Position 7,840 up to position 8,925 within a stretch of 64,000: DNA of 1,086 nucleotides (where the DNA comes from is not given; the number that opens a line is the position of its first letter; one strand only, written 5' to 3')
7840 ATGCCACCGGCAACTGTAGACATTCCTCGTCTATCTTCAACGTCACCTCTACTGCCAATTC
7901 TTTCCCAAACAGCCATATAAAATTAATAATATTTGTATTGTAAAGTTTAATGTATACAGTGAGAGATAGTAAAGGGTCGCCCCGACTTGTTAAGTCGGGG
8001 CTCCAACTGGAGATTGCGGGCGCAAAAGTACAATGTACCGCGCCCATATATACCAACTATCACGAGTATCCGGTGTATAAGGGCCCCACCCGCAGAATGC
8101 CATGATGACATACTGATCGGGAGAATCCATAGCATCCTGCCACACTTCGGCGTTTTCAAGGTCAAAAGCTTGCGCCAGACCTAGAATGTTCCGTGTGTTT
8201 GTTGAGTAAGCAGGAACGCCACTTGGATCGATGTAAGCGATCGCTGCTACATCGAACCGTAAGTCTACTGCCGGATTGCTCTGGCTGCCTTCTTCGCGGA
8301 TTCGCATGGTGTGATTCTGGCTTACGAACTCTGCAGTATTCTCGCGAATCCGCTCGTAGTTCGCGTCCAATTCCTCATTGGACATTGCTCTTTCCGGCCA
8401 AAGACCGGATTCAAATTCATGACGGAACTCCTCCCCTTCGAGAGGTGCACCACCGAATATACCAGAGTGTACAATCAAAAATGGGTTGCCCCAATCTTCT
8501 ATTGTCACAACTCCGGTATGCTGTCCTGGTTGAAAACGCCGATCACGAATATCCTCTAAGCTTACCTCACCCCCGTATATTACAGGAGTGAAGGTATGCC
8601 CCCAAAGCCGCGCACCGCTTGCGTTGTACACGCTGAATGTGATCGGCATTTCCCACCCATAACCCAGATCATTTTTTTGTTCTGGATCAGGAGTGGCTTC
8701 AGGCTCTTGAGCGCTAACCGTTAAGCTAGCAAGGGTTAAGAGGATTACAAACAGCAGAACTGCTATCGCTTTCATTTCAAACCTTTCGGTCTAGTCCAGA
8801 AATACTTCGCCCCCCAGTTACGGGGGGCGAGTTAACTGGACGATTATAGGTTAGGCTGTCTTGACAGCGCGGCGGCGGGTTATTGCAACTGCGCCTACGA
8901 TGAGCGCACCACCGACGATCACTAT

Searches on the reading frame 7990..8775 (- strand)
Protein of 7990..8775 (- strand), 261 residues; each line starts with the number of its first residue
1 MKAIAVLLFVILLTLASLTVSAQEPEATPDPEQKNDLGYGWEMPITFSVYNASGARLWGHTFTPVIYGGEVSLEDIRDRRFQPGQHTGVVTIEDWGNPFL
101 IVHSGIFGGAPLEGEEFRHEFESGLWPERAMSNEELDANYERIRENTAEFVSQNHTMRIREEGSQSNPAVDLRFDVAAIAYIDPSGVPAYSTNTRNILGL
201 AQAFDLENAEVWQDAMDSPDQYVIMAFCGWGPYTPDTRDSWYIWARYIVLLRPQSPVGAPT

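Call 6: search_protein_families(library=pfam, proteins=[window:7990-8775:-], max_evalue=0.1)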
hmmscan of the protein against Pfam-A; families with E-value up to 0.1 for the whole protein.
window:7990-8775:- (261 aa): 0 families

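Call 49: find_encoding_contigs(protein=window:7990-8775:-, flank=6000, max_places=6)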
Protein window:7990-8775:- (261 aa): 4 contigs read that carry it; 4 places shown.
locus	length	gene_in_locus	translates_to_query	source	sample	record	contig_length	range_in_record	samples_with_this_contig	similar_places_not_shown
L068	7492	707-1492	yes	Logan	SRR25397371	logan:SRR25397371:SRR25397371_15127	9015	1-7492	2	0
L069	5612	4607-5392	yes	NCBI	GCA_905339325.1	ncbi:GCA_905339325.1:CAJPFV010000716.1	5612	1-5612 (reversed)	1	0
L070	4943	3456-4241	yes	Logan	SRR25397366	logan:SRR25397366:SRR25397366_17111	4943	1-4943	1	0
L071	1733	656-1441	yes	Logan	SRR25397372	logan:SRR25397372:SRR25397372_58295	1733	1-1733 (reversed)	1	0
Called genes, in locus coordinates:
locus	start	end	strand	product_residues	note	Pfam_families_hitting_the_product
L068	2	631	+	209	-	?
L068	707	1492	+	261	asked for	-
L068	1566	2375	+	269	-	PF04228:Zn_peptidase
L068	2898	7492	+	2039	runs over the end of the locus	?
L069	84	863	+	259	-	PF19077:Big_13 (faint), PF00404:Dockerin_1 (weak)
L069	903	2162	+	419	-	-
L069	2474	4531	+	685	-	-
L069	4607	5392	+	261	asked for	-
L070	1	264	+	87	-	?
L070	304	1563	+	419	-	-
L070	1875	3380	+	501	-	-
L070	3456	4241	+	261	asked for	-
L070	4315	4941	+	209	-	?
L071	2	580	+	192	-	?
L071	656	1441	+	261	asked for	-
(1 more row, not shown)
